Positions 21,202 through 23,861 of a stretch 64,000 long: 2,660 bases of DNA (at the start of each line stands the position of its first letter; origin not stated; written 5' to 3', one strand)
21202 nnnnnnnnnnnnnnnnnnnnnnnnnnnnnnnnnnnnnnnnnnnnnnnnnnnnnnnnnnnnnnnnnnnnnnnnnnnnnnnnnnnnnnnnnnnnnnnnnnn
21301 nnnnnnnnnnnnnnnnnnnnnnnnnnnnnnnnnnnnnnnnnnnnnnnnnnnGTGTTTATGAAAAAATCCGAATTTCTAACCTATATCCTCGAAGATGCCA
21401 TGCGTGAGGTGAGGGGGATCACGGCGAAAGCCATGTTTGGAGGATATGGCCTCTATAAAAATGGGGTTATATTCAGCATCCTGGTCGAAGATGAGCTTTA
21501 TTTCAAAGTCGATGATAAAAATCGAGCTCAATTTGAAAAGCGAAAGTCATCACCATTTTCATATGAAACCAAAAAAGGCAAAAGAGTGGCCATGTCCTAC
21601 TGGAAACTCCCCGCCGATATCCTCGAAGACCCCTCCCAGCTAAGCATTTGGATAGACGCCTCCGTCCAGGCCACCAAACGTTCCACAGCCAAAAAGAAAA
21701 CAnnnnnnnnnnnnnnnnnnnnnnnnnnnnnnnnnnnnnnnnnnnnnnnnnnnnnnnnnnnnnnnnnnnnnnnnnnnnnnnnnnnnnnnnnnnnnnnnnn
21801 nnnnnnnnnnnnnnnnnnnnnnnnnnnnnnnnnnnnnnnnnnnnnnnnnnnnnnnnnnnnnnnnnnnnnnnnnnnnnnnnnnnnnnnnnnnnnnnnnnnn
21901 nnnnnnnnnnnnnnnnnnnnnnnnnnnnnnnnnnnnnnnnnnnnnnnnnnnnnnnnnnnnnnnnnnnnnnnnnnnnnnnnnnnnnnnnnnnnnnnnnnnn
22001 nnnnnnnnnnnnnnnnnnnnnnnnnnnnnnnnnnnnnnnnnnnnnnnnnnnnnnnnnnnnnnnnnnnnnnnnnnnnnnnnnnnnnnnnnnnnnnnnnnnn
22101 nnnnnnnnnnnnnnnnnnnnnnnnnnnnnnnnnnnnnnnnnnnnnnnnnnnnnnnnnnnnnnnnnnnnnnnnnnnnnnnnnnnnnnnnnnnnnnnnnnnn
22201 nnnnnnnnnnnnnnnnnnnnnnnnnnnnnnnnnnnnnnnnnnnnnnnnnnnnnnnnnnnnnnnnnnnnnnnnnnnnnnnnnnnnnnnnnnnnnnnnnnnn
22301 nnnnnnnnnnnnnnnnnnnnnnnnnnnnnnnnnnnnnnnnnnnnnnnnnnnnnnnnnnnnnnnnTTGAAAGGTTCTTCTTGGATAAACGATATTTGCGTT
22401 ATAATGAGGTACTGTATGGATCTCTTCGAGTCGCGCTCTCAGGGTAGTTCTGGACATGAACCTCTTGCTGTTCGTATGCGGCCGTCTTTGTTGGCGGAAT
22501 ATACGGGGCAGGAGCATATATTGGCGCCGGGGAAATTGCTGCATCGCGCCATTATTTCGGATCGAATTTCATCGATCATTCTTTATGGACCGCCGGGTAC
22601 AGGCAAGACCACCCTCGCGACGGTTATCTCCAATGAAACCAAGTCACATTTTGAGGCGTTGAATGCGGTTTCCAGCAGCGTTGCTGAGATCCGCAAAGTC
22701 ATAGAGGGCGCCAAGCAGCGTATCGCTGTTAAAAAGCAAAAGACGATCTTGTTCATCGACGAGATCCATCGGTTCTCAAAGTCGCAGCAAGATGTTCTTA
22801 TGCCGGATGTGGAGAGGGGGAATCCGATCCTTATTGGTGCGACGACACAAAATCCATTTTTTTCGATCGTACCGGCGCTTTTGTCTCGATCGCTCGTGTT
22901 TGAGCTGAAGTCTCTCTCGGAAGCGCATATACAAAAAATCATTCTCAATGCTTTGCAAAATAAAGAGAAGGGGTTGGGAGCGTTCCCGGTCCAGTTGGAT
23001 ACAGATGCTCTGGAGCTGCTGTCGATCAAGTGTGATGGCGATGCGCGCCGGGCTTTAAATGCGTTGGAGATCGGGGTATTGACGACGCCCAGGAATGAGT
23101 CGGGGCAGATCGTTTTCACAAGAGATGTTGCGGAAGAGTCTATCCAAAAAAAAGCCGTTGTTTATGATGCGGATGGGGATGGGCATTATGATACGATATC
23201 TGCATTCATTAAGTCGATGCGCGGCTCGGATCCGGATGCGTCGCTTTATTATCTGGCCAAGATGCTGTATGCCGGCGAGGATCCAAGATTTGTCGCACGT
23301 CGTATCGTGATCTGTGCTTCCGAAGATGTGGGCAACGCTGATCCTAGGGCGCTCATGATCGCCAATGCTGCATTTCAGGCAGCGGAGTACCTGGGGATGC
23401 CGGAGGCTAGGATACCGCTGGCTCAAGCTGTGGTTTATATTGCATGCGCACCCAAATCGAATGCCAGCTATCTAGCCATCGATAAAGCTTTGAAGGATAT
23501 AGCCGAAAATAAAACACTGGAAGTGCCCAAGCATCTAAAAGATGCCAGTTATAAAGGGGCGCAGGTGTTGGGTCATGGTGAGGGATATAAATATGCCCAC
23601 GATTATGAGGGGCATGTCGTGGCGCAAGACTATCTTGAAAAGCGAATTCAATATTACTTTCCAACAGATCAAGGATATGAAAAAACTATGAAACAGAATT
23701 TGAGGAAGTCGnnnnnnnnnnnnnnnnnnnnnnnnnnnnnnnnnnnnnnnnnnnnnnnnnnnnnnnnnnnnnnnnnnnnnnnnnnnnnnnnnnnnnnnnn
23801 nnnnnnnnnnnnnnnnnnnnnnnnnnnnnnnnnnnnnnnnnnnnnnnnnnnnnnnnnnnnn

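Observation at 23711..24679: Rho paralogue consisting only of the ATPase/translocase domain, translationally coupled to rarA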

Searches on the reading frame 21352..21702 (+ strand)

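Call 4: search_protein_families(library=pfam, proteins=[window:21352-21702:+], max_evalue=0.01)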
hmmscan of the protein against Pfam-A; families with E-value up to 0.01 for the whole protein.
window:21352-21702:+ (117 aa): 2 families
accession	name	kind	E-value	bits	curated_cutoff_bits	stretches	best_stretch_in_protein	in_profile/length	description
PF04993.18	TfoX_N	-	1.5e-29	102.3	30.1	1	17-107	3-90/91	TfoX N-terminal domain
PF25255.1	wH_RNase_II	-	0.008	16.7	27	0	34-66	44-76/78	Ribonuclease II, winged helix domain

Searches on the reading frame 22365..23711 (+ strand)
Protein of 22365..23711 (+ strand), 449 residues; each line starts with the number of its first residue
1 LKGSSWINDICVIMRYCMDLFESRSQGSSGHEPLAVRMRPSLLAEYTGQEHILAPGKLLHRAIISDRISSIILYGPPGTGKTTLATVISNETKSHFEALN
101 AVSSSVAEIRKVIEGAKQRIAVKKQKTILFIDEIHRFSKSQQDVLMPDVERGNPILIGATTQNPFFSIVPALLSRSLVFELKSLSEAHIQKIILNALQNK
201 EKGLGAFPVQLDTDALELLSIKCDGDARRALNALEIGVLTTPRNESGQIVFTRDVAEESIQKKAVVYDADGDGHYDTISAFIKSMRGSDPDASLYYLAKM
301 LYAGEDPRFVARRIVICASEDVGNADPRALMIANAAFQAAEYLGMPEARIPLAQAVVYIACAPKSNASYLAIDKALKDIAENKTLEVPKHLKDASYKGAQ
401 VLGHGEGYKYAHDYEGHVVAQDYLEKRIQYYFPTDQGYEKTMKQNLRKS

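Call 4: search_protein_families(library=pfam, proteins=[window:22365-23711:+], max_evalue=0.01)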
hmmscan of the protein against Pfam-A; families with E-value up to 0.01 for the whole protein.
window:22365-23711:+ (449 aa): 29 families (the best 25 are shown)
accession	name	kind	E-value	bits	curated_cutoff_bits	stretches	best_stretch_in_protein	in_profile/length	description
PF12002.13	MgsA_C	-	1.4e-70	237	27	1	287-448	1-165/167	MgsA AAA+ ATPase C terminal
PF16193.11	AAA_assoc_2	-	1.6e-26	92.8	34.3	1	208-286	4-81/81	AAA C-terminal domain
PF00004.35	AAA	-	9.1e-18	65.4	21.2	1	71-176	1-123/131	ATPase family associated with various cellular activities (AAA)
PF05496.18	RuvB_N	-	3.3e-16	59.9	27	1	38-151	1-110/159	Holliday junction DNA helicase RuvB P-loop domain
PF07728.20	AAA_5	-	8.7e-07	29.5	22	1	71-147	2-88/139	AAA domain (dynein-related subfamily)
PF13191.12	AAA_16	-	1.8e-06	29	32.6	1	61-93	17-49/167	AAA ATPase domain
PF13173.12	AAA_14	-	1.9e-06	28.3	27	1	71-142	5-79/129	AAA domain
PF20720.3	nSTAND3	-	9.4e-06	25.8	27.2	1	70-118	19-67/155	Novel STAND NTPase 3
PF00158.32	Sigma54_activat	-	4.8e-05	23.5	20.2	1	67-163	21-131/168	Sigma-54 interaction domain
PF13401.12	AAA_22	-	5.9e-05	23.8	27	1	69-145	6-88/130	AAA domain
PF01078.27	Mg_chelatase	-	9e-05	22.4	20.3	0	70-89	24-43/207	Magnesium chelatase, subunit ChlI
PF13479.12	AAA_24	-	0.00017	21.9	27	1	70-139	4-78/195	AAA domain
PF00931.28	NB-ARC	-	0.00026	20.8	23.5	1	65-120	15-74/248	NB-ARC domain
PF13238.12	AAA_18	-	0.00042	21.2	29.4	1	71-157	1-77/128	AAA domain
PF13604.12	AAA_30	-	0.00047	20.4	27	0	61-162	11-127/191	AAA domain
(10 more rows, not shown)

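Call 5: search_protein_families(library=ncbifam, proteins=[window:22365-23711:+], max_evalue=0.01)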
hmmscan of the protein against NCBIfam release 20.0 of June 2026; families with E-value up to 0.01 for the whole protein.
window:22365-23711:+ (449 aa): 69 families (the best 25 are shown)
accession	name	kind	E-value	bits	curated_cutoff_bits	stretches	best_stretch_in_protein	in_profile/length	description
NF009881.0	PRK13341.1-2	equivalog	6.1e-171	569.9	651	1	18-447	1-432/736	AAA family ATPase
NF009883.0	PRK13341.1-4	equivalog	6e-148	493.9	668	1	18-446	4-434/729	AAA family ATPase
NF009882.0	PRK13341.1-3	equivalog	7.7e-122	407.8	1197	1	31-443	17-430/734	AAA family ATPase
NF009880.0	PRK13341.1-1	equivalog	7.4e-89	298.7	891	1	31-448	5-404/599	AAA family ATPase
NF011289.0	PRK14700.1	equivalog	5e-62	209.7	570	1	146-446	1-291/300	recombination factor protein RarA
NF000868.0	PRK00080.1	equivalog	8e-18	64.4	282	1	34-150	15-127/330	Holliday junction branch migration DNA helicase RuvB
TIGR02397.1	dnaX_nterm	equivalog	2e-17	63.5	250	2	101-241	94-226/355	DNA polymerase III subunit gamma/tau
NF005171.0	PRK06645.1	equivalog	4.9e-17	61.6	614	2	100-235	105-233/509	DNA polymerase III subunits gamma and tau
NF001679.0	PRK00440.1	equivalog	8.3e-16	58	303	1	37-241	11-212/322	replication factor C small subunit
NF003229.0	PRK04195.1-5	equivalog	2.7e-15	56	280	1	69-241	45-215/413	replication factor C large subunit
TIGR00635.1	ruvB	equivalog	1.5e-14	53.8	299.05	1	43-150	3-106/305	Holliday junction branch migration DNA helicase RuvB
NF011523.0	PRK14962.1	equivalog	3.9e-13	49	576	2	103-235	96-220/474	DNA polymerase III subunits gamma and tau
NF004046.1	PRK05563.1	equivalog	6.6e-13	48.4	400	2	101-238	95-224/567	DNA polymerase III subunit gamma/tau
NF011512.0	PRK14950.1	equivalog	1.1e-12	48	593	2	101-235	97-223/585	DNA polymerase III subunits gamma and tau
NF011531.0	PRK14971.1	equivalog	1.3e-12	47.4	685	1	99-235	95-224/614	DNA polymerase III subunit gamma/tau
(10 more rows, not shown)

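Call 60: search_protein_families(library=padloc, proteins=[window:22365-23711:+], max_evalue=0.001)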
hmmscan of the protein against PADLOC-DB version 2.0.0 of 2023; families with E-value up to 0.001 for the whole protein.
window:22365-23711:+ (449 aa): 9 families
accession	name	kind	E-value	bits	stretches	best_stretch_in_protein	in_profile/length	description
PDLC02196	IetA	-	4.6e-08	30.9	1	69-143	123-198/374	-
PDLC02195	IetA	-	8.1e-07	26.7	1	68-93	137-162/395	-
PDLC04232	IetA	-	3.3e-06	24.7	1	69-143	117-192/330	-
PDLC00915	TRIP13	-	3.4e-05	21.4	1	71-98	66-93/302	TRIP13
PDLC04789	PDC-S01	-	3.5e-05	21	1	70-142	19-90/375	-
PDLC02372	Nhi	-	6.9e-05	19.7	1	61-152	192-289/470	-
PDLC04791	PDC-S01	-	7.4e-05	19.6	1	67-139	18-94/395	-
PDLC05079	PDC-S73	-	0.00018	18.5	1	67-120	190-243/752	-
PDLC02350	AbiO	-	0.00022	18.1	1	63-155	190-287/468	AbiO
